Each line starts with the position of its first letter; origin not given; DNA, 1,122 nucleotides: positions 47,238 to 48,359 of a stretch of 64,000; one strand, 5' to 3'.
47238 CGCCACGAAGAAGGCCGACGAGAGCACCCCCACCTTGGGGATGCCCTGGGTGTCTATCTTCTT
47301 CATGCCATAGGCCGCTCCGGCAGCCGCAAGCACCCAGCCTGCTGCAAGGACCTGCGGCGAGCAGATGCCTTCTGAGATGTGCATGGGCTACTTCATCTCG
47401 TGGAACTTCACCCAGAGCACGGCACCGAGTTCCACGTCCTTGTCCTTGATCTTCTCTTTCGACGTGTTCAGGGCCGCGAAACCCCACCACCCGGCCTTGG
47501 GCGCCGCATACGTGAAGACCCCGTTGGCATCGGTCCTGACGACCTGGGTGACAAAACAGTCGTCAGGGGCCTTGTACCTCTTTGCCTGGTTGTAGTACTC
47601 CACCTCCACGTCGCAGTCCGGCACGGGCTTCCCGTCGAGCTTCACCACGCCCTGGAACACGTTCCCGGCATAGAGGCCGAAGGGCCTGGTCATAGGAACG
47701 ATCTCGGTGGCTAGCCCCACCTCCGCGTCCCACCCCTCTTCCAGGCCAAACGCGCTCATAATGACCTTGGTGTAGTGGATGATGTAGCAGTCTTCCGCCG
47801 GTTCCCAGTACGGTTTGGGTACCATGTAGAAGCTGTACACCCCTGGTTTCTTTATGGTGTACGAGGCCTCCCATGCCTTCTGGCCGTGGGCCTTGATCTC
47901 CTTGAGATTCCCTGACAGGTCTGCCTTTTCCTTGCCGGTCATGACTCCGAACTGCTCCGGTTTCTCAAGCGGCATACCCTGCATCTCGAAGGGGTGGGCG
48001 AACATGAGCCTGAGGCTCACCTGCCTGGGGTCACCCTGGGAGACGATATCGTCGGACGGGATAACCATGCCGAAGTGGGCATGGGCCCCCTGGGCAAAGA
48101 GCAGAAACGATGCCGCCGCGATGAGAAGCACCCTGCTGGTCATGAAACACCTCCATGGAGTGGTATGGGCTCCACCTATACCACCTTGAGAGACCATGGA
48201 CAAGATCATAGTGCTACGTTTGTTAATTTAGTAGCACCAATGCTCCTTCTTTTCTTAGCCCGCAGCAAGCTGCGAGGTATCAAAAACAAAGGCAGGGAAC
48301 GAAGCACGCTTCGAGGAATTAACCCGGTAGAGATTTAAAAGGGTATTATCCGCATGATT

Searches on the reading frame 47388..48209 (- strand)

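Call 46: search_protein_families(library=pfam, proteins=[window:47388-48209:-], max_evalue=0.0001)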
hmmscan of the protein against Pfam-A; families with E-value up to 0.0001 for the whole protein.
window:47388-48209:- (273 aa): 1 family
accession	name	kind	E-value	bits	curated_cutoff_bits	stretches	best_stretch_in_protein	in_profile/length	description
PF10670.15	DUF4198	-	2.9e-64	217.5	34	1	42-249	1-208/209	Domain of unknown function (DUF4198)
